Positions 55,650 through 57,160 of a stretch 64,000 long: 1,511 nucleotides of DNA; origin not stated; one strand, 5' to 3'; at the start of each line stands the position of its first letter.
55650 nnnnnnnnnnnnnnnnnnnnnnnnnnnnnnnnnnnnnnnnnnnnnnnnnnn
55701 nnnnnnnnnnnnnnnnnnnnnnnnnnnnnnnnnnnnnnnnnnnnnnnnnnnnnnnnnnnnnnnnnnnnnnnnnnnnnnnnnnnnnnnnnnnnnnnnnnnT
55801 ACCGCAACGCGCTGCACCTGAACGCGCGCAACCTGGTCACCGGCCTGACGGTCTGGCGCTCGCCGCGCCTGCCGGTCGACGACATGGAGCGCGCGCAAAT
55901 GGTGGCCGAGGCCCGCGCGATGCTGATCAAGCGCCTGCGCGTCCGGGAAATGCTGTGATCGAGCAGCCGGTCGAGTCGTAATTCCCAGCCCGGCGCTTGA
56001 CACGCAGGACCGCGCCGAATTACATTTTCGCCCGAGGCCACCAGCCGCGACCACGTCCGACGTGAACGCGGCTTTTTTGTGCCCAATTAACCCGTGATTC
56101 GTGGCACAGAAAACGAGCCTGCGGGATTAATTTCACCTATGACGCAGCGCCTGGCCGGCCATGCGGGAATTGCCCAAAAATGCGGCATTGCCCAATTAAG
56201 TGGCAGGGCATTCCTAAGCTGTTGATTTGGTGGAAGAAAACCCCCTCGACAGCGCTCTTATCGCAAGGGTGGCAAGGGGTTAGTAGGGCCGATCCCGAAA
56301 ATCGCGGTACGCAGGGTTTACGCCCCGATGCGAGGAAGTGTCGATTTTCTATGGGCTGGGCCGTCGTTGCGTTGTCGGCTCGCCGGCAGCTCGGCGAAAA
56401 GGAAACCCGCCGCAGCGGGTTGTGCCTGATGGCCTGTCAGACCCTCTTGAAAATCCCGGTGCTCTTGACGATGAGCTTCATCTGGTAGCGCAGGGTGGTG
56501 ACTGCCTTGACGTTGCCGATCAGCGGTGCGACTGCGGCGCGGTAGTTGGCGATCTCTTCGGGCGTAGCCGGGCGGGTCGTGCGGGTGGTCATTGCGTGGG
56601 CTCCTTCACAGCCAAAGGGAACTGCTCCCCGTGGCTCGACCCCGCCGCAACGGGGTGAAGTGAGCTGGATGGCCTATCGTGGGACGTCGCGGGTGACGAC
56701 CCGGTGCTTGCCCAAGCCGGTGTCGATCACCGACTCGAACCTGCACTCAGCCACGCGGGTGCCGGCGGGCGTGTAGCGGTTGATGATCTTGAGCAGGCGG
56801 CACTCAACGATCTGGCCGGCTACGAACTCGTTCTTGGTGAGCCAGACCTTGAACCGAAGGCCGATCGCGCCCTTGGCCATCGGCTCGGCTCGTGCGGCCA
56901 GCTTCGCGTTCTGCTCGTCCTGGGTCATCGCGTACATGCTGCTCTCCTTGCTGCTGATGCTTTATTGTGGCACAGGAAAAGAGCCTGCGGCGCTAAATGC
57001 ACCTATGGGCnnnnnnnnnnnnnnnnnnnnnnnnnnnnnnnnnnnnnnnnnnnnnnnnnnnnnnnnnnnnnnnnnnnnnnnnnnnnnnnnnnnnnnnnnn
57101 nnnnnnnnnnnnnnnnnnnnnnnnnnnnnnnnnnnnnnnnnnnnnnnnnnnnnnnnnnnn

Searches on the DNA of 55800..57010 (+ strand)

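Call 40: search_rna_families(source=window, start=55800, end=56700, threshold=evalue, max_evalue=10)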
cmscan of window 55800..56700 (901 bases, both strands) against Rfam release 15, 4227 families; matches with E-value up to 10: 4.
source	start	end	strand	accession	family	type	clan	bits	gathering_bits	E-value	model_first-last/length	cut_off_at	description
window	56042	56057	-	RF03139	S4-Bacteroidia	Cis-reg; leader;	CL00119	13.9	34.7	5.5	1-34/34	no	S4-Bacteroidia ribosomal protein leader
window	55993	56078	+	RF01394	isrK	Gene; sRNA;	-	13.2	50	4.5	1-77/77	no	isrK Hfq binding RNA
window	56043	56105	-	RF01670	P17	Gene; sRNA;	-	11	45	3.9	1-282/282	no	Pseudomonas sRNA P17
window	56622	56678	+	RF01973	H19_2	Gene; lncRNA;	-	10.6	50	8.2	1-69/69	no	H19 conserved region 2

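Call 95: search_dna_similar(query=window:56081-57010:+, collection=plasmids, mode=distant, max_evalue=0.01, max_rows=15)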
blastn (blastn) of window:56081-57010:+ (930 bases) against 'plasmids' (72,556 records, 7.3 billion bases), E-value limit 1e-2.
No match.
